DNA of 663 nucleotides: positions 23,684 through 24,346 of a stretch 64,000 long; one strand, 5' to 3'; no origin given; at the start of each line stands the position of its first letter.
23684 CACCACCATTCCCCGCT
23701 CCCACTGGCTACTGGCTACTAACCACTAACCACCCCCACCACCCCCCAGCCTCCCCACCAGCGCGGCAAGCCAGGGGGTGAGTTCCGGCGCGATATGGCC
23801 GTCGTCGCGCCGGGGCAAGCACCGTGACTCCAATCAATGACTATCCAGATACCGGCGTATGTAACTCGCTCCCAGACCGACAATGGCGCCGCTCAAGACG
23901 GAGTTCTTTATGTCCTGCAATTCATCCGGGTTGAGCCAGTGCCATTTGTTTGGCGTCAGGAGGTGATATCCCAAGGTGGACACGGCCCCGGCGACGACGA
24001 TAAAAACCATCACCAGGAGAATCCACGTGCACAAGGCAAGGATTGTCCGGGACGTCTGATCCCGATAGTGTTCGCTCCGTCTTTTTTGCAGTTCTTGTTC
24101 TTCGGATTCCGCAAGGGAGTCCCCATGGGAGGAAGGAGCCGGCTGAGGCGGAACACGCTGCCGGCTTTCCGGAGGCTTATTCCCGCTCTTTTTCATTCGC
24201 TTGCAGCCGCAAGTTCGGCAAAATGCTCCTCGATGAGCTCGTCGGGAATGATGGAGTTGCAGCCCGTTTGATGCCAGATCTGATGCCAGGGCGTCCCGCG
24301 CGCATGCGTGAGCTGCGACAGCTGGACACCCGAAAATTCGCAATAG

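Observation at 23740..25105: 1.2-kb low-GC islet carrying a Panacea-domain gene plus a small membrane protein, bracketed by a duplicated 3' end of the nucleotidase gene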

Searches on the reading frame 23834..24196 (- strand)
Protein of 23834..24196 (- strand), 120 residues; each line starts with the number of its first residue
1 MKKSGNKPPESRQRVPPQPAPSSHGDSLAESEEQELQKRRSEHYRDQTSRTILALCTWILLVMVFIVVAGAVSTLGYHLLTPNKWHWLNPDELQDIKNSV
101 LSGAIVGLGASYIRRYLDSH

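Call 5: search_protein_families(library=pfam, proteins=[window:23834-24196:-], max_evalue=0.1)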
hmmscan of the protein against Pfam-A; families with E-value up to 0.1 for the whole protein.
window:23834-24196:- (120 aa): 0 families

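Call 7: search_protein_families(library=padloc, proteins=[window:23834-24196:-], max_evalue=1)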
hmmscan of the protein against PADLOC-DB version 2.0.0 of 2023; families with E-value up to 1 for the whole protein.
window:23834-24196:- (120 aa): 0 families
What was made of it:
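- PADLOC and Pfam have no model for the small protein (calls 5, 7). No PADLOC model matches either protein (call 7).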

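Call 8: search_protein_families(library=ncbifam, proteins=[window:23834-24196:-], max_evalue=0.1)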
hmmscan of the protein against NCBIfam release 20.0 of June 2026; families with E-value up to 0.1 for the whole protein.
window:23834-24196:- (120 aa): 0 families
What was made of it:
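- Tried and rejected: PADLOC, Pfam and NCBIfam gave no hit (calls 5, 7, 8).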

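Call 9: search_protein_families(library=phrogs, proteins=[window:23834-24196:-], max_evalue=0.1)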
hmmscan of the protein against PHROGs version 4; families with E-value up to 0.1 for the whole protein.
window:23834-24196:- (120 aa): 1 family
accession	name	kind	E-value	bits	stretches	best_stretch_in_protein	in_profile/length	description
phrog_6384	-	lysis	0.0025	18.5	1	57-113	14-69/111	holin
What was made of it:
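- On Phage holin: Only phrog_6384 at E=0.0025 (call 9).
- There is a weak match to a PHROG holin family, E=0.0025 (call 9).
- Tried and rejected: The PHROG holin hit is too weak to use (call 9).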

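Call 10: find_homologous_proteins(query=window:23834-24196:-, max_evalue=0.01)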
Query window:23834-24196:- (120 aa): 3 proteins with E <= 0.01 among 13 candidates.
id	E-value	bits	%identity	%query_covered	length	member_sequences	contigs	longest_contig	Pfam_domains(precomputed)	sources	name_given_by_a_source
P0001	3.5e-67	242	90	100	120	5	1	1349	-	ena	-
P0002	9.1e-64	231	88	100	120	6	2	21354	-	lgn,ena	-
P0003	5.7e-57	209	81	100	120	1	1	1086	-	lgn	-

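Call 12: find_encoding_contigs(protein=P0002, flank=10000, max_places=4)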
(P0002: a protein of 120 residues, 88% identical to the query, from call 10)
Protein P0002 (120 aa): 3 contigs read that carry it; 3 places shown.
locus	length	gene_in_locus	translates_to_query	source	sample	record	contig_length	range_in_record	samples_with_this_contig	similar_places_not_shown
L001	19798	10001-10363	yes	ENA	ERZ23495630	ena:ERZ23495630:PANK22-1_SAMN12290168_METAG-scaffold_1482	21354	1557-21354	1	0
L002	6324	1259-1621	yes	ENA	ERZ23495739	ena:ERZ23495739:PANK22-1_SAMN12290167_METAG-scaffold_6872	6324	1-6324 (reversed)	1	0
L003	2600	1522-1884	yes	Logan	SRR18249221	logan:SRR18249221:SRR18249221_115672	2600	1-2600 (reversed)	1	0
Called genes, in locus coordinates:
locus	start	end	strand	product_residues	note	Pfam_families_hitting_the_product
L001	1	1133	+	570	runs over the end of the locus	PF03901:Glyco_transf_22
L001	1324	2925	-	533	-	-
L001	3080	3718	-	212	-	PF02798:GST_N, PF13417:GST_N_3, PF13409:GST_N_2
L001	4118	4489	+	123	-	PF00825:Ribonuclease_P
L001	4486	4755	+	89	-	PF01809:YidD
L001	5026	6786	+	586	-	PF14849:YidC_periplas, PF02096:60KD_IMP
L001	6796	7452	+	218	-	PF00009:GTP_EFTU (faint), PF02421:FeoB_N (weak), PF03193:RsgA_GTPase (weak), PF01926:MMR_HSR1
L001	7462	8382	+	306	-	PF00696:AA_kinase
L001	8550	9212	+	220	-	PF00702:Hydrolase, PF13419:HAD_2 (weak)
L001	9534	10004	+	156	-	PF13274:SocA_Panacea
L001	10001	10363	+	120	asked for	-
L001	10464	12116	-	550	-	-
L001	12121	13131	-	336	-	PF09617:Cas_GSU0053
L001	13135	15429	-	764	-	-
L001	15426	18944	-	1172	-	PF00270:DEAD (weak), PF00271:Helicase_C, PF22590:Cas3-like_C_2, PF02661:Fic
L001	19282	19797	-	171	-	?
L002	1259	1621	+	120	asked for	-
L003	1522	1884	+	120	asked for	-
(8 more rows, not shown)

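Call 32: search_protein_representatives(alignment_id=A3)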
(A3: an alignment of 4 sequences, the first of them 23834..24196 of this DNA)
Query: 4 sequences, 120 profile positions. Proteins with E-value up to 0.001 (for the whole library): 292; up to 1e-10: 32; up to 1e-30: 0. The best 150 are listed.
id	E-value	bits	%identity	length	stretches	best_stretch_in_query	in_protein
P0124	2.9e-29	117.9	-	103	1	26-118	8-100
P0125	1.3e-28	115.8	-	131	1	14-118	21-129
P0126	1.6e-28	115.5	-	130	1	5-118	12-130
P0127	1.7e-27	112.2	-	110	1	14-117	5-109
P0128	3.0e-26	108.2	-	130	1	17-118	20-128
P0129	5.8e-26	107.3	-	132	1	15-118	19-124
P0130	1.3e-25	106.1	-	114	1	24-119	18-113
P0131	3.1e-25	104.9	-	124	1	8-120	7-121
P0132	1.0e-23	100.0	-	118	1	17-118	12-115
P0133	9.8e-23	96.8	-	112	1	37-117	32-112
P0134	1.2e-22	96.6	-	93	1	28-119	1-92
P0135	5.5e-22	94.4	-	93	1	30-118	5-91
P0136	2.0e-20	89.4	-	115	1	31-116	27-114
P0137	1.2e-19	86.9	-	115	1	31-116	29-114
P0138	3.4e-19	85.4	-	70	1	58-119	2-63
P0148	4.0e-12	62.6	-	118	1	29-116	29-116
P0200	1.8e-07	47.6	-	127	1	6-115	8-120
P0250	8.2e-06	42.2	-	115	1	17-120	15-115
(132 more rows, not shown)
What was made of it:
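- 23834..24196 (-): panT: 120-aa small membrane protein. Its parts are a charged N-terminus, a SEHYRD motif, a TM helix at 51-79, a WHWL loop and a C-terminal helix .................. The start ATG overlaps the panA stop (ATGA). Family of 292 representatives (call 32).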

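Call 37: find_encoding_contigs(protein=P0128, flank=4000, max_places=2)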
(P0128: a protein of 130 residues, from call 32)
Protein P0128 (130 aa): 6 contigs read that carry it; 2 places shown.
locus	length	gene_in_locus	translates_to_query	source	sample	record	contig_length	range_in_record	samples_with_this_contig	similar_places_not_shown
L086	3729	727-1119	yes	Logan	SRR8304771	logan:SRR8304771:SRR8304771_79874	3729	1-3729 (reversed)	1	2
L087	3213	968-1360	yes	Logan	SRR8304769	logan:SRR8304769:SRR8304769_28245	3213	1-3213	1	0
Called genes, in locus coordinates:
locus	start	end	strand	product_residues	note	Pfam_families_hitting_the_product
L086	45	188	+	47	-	-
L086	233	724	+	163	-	PF13274:SocA_Panacea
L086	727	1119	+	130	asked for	-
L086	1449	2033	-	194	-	-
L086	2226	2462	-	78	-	-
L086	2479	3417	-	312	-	PF12760:Zn_ribbon_IS1595 (weak), PF12762:DDE_Tnp_IS1595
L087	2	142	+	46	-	?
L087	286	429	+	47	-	-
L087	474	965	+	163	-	PF13274:SocA_Panacea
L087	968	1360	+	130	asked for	-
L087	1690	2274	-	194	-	-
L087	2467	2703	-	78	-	-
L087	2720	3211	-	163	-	?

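Call 38: find_encoding_contigs(protein=P0148, flank=4000, max_places=2)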
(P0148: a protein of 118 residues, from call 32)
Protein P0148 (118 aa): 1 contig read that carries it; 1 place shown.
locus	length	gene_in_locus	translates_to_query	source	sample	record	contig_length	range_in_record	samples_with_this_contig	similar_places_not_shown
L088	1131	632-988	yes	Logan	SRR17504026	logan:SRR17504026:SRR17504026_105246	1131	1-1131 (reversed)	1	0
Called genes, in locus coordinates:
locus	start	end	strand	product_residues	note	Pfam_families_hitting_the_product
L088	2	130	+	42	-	?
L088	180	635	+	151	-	PF13274:SocA_Panacea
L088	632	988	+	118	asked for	-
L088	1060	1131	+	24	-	?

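Call 39: find_encoding_contigs(protein=P0200, flank=4000, max_places=2)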
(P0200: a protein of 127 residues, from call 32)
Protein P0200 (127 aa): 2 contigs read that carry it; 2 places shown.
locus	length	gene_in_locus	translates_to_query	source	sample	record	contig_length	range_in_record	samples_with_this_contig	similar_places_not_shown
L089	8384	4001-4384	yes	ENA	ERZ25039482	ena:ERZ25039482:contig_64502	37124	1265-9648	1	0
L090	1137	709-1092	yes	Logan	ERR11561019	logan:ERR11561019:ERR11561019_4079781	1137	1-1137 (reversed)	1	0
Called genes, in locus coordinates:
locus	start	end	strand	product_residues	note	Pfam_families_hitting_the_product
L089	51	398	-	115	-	PF05717:TnpB_IS66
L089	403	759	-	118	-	PF01527:HTH_Tnp_1, PF13384:HTH_23 (weak)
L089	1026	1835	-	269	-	-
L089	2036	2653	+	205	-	-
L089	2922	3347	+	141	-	-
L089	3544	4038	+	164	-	PF13274:SocA_Panacea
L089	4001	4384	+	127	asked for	-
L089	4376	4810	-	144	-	PF12762:DDE_Tnp_IS1595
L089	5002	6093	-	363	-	PF05598:DUF772, PF01609:DDE_Tnp_1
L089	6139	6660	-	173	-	PF12760:Zn_ribbon_IS1595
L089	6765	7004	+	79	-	PF20075:DUF6471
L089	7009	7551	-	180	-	-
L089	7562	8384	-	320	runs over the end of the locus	-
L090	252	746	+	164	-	PF13274:SocA_Panacea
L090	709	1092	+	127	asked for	-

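Call 40: find_encoding_contigs(protein=P0250, flank=4000, max_places=2)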
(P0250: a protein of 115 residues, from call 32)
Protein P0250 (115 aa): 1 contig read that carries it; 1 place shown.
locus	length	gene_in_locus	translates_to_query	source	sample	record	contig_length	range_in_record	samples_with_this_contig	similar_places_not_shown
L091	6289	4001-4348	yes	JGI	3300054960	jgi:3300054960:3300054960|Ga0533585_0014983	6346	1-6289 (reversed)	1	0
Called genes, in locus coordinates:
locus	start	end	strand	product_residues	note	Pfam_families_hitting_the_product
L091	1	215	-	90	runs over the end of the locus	?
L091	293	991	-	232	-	PF01694:Rhomboid, PF08551:DUF1751 (weak)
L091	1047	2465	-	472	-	PF01938:TRAM (faint), PF02475:TRM5-TYW2_MTfase (faint), PF05958:tRNA_U5-meth_tr (weak), PF05175:MTS, PF13847:Methyltransf_31, PF05958:tRNA_U5-meth_tr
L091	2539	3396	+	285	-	PF00892:EamA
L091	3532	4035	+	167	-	PF13274:SocA_Panacea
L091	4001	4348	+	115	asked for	-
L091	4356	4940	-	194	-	PF01641:SelR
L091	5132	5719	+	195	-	PF00406:ADK, PF13207:AAA_17, PF13671:AAA_33 (weak)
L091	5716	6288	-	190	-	?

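Call 42: search_dna_similar(query=window:23834-24196:-, collection=plasmids, mode=protein, max_evalue=0.01, max_rows=20)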
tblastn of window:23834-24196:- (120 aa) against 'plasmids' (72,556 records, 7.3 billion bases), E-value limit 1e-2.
No match.
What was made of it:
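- Tried and rejected: tblastn of the small protein against plasmids: no match (call 42).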

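Call 43: search_dna_similar(query=window:23834-24196:-, collection=phages, mode=protein, max_evalue=0.1, max_rows=20)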
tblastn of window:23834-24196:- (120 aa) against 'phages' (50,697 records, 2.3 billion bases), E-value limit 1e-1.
Records with a match: 15; places in all: 15; records where one place covers at least 80% of the query: 15.
Best place of each record, by identity: <60% 15.
By first word of the organism name: Pseudomonas 13; Aggregatibacter 2.
By host as written in the record: Pseudomonas aeruginosa 12; Aggregatibacter actinomycetemcomitans D11S-1 2; Pseudomonas aeruginosa PA14 1.
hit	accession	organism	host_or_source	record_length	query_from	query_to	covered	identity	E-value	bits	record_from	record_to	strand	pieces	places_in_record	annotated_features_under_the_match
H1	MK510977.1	Pseudomonas phage vB_Pae_CF183a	Pseudomonas aeruginosa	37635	6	117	93%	28.5%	2e-2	39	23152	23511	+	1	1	hypothetical protein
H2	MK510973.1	Pseudomonas phage vB_Pae_CF127a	Pseudomonas aeruginosa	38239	6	117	93%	28.5%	2e-2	39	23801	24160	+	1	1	hypothetical protein (x2)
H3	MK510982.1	Pseudomonas phage vB_Pae_BR161c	Pseudomonas aeruginosa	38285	6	117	93%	28.5%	2e-2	39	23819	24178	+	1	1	hypothetical protein (x2)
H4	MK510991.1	Pseudomonas phage vB_Pae_BR141a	Pseudomonas aeruginosa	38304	6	117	93%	28.5%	2e-2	39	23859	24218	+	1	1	hypothetical protein (x2)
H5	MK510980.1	Pseudomonas phage vB_Pae_BR123a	Pseudomonas aeruginosa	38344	6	117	93%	28.5%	2e-2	39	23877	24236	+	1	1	hypothetical protein (x2)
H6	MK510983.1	Pseudomonas phage vB_Pae_BR178a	Pseudomonas aeruginosa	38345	6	117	93%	28.5%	2e-2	39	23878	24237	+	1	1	hypothetical protein (x2)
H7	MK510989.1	Pseudomonas phage vB_Pae_BR322a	Pseudomonas aeruginosa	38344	6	117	93%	28.5%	2e-2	39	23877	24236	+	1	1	hypothetical protein (x2)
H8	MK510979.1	Pseudomonas phage vB_Pae_BR52a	Pseudomonas aeruginosa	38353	6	117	93%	28.5%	2e-2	39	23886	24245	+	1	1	hypothetical protein (x2)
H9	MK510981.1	Pseudomonas phage vB_Pae_BR143a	Pseudomonas aeruginosa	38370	6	117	93%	28.5%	2e-2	39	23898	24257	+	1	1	hypothetical protein (x2)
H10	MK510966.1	Pseudomonas phage vB_Pae_CF53a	Pseudomonas aeruginosa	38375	6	117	93%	28.5%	2e-2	39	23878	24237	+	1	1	hypothetical protein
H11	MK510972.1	Pseudomonas phage vB_Pae_CF121c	Pseudomonas aeruginosa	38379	6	117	93%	28.5%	2e-2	39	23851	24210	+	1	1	hypothetical protein (x2)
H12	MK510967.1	Pseudomonas phage vB_Pae_CF54a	Pseudomonas aeruginosa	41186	6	117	93%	28.5%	2e-2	39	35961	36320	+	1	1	hypothetical protein (x2)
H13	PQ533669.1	Pseudomonas phage Pacha_bin_1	Pseudomonas aeruginosa PA14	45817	6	117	93%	28.5%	3e-2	39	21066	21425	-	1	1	hypothetical protein (x2)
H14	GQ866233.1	Aggregatibacter phage S1249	Aggregatibacter actinomycetemcomitans ...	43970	18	118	84%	29.1%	6e-5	46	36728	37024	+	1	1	hypothetical protein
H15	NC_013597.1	Aggregatibacter phage S1249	Aggregatibacter actinomycetemcomitans ...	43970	18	118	84%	29.1%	6e-5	46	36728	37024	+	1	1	hypothetical protein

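Call 44: get_annotated_region(hit=H15, flank=2500)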
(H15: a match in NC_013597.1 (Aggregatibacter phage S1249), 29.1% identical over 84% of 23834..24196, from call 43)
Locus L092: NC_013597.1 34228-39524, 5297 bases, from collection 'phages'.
description: Aggregatibacter phage S1249, complete sequence.
organism: Aggregatibacter phage S1249 (NCBI taxid 683735)
taxonomy: Viruses; Duplodnaviria; Heunggongvirae; Uroviricota; Caudoviricetes
host: Aggregatibacter actinomycetemcomitans D11S-1; source: -; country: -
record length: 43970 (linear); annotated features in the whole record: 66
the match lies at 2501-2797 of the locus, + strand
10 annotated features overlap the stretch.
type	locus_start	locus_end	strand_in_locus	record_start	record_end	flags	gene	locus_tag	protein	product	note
CDS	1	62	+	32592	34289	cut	-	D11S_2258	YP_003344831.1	Abi alpha-like abortive infection mechanism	identified by Glimmer3; putative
CDS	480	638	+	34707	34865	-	-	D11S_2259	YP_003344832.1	hypothetical protein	identified by Glimmer3; putative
CDS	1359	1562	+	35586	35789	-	-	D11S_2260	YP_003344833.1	hypothetical protein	identified by Glimmer3; putative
CDS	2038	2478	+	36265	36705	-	-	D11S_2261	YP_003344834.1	DUF4065 domain-containing protein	identified by Glimmer3; putative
CDS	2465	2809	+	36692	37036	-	-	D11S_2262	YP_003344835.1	hypothetical protein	identified by Glimmer3; putative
CDS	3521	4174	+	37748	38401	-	-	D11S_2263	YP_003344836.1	anti-repressor Ant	identified by Glimmer3; putative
CDS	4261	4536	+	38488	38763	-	-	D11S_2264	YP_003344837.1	hypothetical protein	identified by Glimmer3; putative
CDS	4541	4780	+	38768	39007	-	-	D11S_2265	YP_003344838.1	hypothetical protein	identified by Glimmer3; putative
CDS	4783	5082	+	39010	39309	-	-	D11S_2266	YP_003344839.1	hypothetical protein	identified by Glimmer3; putative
CDS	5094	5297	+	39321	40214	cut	-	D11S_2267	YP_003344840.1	Sak4-like ssDNA annealing protein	identified by Glimmer3; putative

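Call 45: get_annotated_region(hit=H1, flank=2000)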
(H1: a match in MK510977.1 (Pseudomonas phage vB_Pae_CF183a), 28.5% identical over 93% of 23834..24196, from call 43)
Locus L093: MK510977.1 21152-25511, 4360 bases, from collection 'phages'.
description: Pseudomonas phage vB_Pae_CF183a, partial genome.
organism: Pseudomonas phage vB_Pae_CF183a (NCBI taxid 2563557)
taxonomy: Viruses; Duplodnaviria; Heunggongvirae; Uroviricota; Caudoviricetes
host: Pseudomonas aeruginosa; source: lung of cystic fibrosis patients; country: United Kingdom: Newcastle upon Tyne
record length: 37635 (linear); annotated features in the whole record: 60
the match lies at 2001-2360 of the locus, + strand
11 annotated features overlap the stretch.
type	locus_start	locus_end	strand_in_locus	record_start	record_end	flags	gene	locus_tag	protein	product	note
CDS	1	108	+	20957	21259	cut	-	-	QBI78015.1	hypothetical protein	FIG00958463: hypothetical protein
CDS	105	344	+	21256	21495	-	-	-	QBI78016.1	hypothetical protein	-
CDS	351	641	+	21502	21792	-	-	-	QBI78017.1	hypothetical protein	-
CDS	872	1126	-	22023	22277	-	-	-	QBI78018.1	hypothetical protein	-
CDS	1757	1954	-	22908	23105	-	-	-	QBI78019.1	hypothetical protein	-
CDS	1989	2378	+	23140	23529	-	-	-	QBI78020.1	hypothetical protein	-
CDS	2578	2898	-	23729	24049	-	-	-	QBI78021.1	hypothetical protein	-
CDS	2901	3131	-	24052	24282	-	-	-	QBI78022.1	transcriptional regulator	Phage transcriptional regulator Mnt (ACLAME 243)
CDS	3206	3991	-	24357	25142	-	-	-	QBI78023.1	hypothetical protein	-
CDS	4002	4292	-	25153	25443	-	-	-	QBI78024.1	baseplate hub protein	-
CDS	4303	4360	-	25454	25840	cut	-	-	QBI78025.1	hypothetical protein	-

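Call 58: find_homologous_proteins(query=A6, max_evalue=0.001)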
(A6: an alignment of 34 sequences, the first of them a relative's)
Query A6 (34 sequences) (114 aa, profile of the alignment): 29 proteins with E <= 0.001 among 1545 candidates.
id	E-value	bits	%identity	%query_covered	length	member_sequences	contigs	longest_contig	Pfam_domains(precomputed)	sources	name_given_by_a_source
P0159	2.6e-25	107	23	80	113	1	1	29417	-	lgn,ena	-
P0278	1.3e-23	101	75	99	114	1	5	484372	-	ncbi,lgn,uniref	ncbi:hypothetical protein [Pasteurella multocida]|uniref:hypothetical protein n=1 Tax=Pasteurella mu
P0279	3.9e-23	99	74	99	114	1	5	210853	-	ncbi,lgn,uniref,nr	ncbi:hypothetical protein [Actinobacillus pleuropneumoniae]|uniref:hypothetical protein n=1 Tax=Acti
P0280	4.1e-23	99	71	99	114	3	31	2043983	-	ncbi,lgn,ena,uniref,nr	ncbi:TPA: hypothetical protein ACPQYX_000317 [Haemophilus influenzae]|uniref:hypothetical protein n=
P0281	5.8e-23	99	99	100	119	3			-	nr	nr:hypothetical protein [Aggregatibacter actinomycetemcomitans]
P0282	8.0e-23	98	77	99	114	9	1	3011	-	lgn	-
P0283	1.7e-22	97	73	99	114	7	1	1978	-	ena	-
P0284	1.4e-21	95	85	99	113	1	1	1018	-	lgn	-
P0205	2.1e-21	94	-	-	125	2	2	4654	-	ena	-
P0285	2.4e-21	94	77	99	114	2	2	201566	-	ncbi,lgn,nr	ncbi:TPA: hypothetical protein SIC81_000782 [Pasteurella multocida]|nr:hypothetical protein [Pasteur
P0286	4.8e-21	93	75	99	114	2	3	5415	-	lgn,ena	-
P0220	4.8e-21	93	20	71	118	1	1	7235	-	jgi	jgi:K+-transporting ATPase A subunit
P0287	2.6e-20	90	56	94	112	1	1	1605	-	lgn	-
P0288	2.1e-19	87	70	99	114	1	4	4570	-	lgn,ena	-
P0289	3.7e-19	87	61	82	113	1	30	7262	-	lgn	-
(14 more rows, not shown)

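Call 70: predict_structure(alignment_id=A4)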
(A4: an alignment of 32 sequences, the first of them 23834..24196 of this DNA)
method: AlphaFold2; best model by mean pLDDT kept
length: 120 residues; sequences in the alignment: 32
mean_pLDDT: 78.7   pTM: 0.45
mean pLDDT of the five models: 78.7, 77.9, 74.0, 71.8, 70.4
residues with pLDDT >= 90: 21; 70-90: 68; 50-70: 27; < 50: 4
segments of 3 or more residues with pLDDT < 50: 1-4
pLDDT, mean of each block of 10 residues (from residue 1): 54 66 69 84 83 93 93 87 70 80 85 81
secondary structure, 60 per line:
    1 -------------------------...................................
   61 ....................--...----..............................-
elements in order: H26-80 H90-119
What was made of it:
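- On PanT cluster T12 / NetFlax D11: AF2 gives helices 26-80 and 90-119 (call 70).
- Checked: The AF2 model shows helices 26-80 and 90-119 (call 70), so 'single-pass' is plausible but not certain.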

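Call 73: fold_search(model_id=the predicted structure, library=viral)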
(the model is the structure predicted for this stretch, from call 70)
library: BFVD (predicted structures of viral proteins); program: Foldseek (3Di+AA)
matches with E <= 10: 7; with E <= 0.001: 0
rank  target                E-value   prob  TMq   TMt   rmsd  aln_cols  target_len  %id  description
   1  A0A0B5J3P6            3.0e+00  0.06  0.27  0.25  14.2       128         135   18  Uncharacterized protein [Pandoravirus inopinatum]
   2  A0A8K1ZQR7            4.8e+00  0.18  0.44  0.32  10.9        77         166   21  (no name in the UniProt tables at hand)
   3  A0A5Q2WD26            7.2e+00  0.02  0.20  0.12  18.0       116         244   16  (no name in the UniProt tables at hand)
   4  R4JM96                7.8e+00  0.03  0.22  0.14  20.1       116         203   16  (no name in the UniProt tables at hand)
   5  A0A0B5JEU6            9.1e+00  0.05  0.34  0.40  14.8        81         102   18  Uncharacterized protein [Pandoravirus inopinatum]
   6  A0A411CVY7            9.1e+00  0.01  0.18  0.18  23.3        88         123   19  (no name in the UniProt tables at hand)
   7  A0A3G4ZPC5            9.9e+00  0.06  0.26  0.09   7.4        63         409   16  VWFA domain-containing protein [Terrestrivirus sp.]
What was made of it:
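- On Phage holin: The BFVD fold search found nothing at E<=0.001 (call 73).
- The structure search found nothing (call 73).
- Tried and rejected: Foldseek of the PanT model against BFVD: nothing significant (call 73).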
